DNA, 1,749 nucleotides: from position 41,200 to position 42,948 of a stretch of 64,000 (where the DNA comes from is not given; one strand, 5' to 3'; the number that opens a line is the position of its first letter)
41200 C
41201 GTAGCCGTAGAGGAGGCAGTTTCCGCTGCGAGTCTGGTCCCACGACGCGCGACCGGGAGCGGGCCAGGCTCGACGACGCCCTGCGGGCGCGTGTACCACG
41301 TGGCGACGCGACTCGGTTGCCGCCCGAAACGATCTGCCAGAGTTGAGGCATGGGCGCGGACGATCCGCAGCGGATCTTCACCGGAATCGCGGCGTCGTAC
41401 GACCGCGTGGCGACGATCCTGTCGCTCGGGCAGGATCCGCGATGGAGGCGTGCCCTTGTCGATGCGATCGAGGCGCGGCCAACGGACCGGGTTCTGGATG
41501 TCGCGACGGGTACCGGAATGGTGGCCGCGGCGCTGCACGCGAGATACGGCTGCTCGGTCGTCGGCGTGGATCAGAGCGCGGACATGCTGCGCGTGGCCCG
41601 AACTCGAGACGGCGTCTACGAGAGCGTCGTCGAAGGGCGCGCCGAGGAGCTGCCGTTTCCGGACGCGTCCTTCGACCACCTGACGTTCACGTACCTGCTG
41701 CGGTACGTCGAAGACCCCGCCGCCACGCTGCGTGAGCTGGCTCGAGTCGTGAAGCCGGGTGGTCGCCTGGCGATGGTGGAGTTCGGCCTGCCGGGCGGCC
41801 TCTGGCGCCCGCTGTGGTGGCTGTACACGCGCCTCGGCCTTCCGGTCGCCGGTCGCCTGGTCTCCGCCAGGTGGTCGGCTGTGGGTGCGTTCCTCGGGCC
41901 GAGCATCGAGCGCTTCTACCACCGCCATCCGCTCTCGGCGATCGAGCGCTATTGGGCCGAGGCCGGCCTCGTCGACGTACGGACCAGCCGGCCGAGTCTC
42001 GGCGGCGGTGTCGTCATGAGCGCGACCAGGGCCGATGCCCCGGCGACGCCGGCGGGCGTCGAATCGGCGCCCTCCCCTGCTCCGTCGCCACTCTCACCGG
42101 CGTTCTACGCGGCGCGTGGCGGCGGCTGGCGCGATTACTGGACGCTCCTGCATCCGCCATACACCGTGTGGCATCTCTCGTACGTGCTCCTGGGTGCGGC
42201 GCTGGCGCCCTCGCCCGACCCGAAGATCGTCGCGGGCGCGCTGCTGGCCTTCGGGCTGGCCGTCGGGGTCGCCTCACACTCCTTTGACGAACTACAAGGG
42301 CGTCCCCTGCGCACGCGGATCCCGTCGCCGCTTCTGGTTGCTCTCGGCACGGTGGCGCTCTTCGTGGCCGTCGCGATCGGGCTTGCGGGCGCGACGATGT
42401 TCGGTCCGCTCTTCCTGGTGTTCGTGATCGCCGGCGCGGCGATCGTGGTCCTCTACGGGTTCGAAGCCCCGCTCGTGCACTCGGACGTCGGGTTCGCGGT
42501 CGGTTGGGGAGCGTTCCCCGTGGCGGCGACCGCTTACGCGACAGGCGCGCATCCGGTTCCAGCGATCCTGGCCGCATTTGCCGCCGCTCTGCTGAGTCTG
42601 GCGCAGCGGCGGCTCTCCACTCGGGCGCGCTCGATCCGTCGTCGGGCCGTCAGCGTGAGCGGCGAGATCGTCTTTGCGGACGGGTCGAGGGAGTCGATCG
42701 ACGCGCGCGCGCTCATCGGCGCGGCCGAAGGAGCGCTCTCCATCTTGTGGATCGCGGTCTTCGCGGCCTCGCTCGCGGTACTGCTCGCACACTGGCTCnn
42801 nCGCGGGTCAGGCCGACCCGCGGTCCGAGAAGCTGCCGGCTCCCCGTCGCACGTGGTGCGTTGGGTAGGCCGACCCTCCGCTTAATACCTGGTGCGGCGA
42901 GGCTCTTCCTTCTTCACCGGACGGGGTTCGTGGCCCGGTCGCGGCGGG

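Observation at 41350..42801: UbiE/MenG SAM-methyltransferase fused in one ORF to a 230-aa polytopic membrane domain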

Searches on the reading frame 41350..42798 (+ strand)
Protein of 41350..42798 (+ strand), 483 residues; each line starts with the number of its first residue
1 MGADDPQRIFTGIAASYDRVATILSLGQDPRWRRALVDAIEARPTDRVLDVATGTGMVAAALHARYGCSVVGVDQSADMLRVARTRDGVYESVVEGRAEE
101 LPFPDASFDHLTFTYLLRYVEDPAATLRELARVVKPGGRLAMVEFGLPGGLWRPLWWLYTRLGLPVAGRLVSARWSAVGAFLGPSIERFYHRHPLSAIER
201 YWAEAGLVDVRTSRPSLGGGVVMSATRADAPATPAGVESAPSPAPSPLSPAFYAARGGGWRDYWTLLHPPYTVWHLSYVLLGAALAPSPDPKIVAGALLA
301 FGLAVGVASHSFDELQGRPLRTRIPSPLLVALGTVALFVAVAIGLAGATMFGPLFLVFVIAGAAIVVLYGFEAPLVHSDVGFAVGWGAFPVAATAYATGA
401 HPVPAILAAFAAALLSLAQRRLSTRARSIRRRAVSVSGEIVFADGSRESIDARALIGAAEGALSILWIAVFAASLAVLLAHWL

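Call 3: search_protein_families(library=pfam, proteins=[window:41350-42798:+], max_evalue=1)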
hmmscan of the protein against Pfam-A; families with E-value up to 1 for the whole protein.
window:41350-42798:+ (483 aa): 15 families
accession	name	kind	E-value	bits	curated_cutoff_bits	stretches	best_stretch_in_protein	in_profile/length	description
PF01209.24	Ubie_methyltran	-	2.9e-32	112.3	20.1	1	7-223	10-227/233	ubiE/COQ5 methyltransferase family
PF08241.18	Methyltransf_11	-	7.2e-24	84.7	21.2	1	49-141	1-94/95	Methyltransferase domain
PF13649.12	Methyltransf_25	-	2.6e-21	76.5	27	1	48-138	1-97/97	Methyltransferase domain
PF13847.12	Methyltransf_31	-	1.3e-15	57.8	27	1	45-145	4-112/145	Methyltransferase domain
PF13489.12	Methyltransf_23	-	3.8e-14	53.2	27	1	35-208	12-160/164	Methyltransferase domain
PF08242.18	Methyltransf_12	-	3.4e-13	50.6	30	1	49-140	1-98/98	Methyltransferase domain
PF07021.18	MetW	-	1.6e-06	28.3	21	1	43-175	12-138/193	Methionine biosynthesis protein MetW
PF02353.26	CMAS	-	0.0024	17.7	27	1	16-85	35-103/273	Mycolic acid cyclopropane synthetase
PF05175.20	MTS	-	0.0038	17.3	23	1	34-85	21-73/170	Methyltransferase small domain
PF01135.25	PCMT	-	0.012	15.9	20.3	1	36-85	65-116/210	Protein-L-isoaspartate(D-aspartate) O-methyltransferase (PCMT)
PF00107.32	ADH_zinc_N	-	0.078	13.4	31.8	1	54-143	1-88/129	Zinc-binding dehydrogenase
PF03141.22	Methyltransf_29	-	0.16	11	23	1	46-140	119-215/506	Putative S-adenosyl-L-methionine-dependent methyltransferase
PF20922.3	Anamorsin_N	-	0.21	11.7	27.1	1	104-144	48-89/163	Anamorsin, N-terminal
PF24675.1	NpmA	-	0.24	11.1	60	1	38-141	17-135/214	16S rRNA (adenine(1408)-N(1))-methyltransferase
PF00398.26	RrnaAD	-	0.3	10.6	24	1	35-82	21-67/263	Ribosomal RNA adenine dimethylase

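Call 4: search_protein_families(library=ncbifam, proteins=[window:41350-42798:+], max_evalue=1)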
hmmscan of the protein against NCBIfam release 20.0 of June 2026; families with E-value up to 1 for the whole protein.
window:41350-42798:+ (483 aa): 58 families (the best 25 are shown)
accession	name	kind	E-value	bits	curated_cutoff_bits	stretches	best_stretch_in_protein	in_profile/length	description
TIGR01934.1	MenG_MenH_UbiE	subfamily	1.7e-43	148.5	158.35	1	7-218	2-214/223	ubiquinone/menaquinone biosynthesis methyltransferase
NF001244.0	PRK00216.1-5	equivalog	1.1e-41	142.7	216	1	7-223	11-231/236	bifunctional demethylmenaquinone methyltransferase/2-methoxy-6-polyprenyl-1,4-benzoquinol methylase UbiE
NF001241.0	PRK00216.1-2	equivalog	6e-41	140.6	327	1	7-222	14-222/231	demethylmenaquinone methyltransferase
NF052510.1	methyltran_MpqE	exception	1.3e-33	116.3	335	1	7-222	9-227/234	methyl-plastoquinone biosynthesis methyltransferase MpqE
NF001243.0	PRK00216.1-4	equivalog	2.8e-29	102.1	235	1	8-216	11-222/237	demethylmenaquinone methyltransferase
TIGR02752.1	MenG_heptapren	equivalog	6.7e-29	101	419.85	1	8-216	9-220/231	demethylmenaquinone methyltransferase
NF001240.0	PRK00216.1-1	equivalog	1e-26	93.5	378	1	8-193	27-219/251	bifunctional demethylmenaquinone methyltransferase/2-methoxy-6-polyprenyl-1,4-benzoquinol methylase UbiE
NF001242.0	PRK00216.1-3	equivalog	1.2e-26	93.7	351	1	8-211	32-241/258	bifunctional demethylmenaquinone methyltransferase/2-methoxy-6-polyprenyl-1,4-benzoquinol methylase UbiE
NF045667.1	MTase_DVU1556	equivalog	1.6e-21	76.8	155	1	34-142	12-119/213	DVU_1556 family methyltransferase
NF043040.1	corrin_prot_MT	hypoth_equivalog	1.9e-21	76.5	180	1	14-173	12-178/216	corrinoid protein-associated methyltransferase CpaM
NF004452.0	PRK05785.1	equivalog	2.4e-20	73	207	1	7-174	12-176/228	hypothetical protein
TIGR02072.1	BioC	equivalog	1.2e-14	54.8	184.95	1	14-146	6-136/244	malonyl-ACP O-methyltransferase BioC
NF007610.0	PRK10258.1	equivalog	1.6e-13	50.6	342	1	14-142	10-138/251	malonyl-ACP O-methyltransferase BioC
NF047649.1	MTase_UXPK_star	exception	7.8e-13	48.1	460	1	43-144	76-183/283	methyltransferase/UXPK-star double selenoprotein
NF041537.1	ArsM_AhpD_UU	exception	8.9e-13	47.7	510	1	44-144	76-182/345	arsenite methyltransferase/AhpD domain selenoprotein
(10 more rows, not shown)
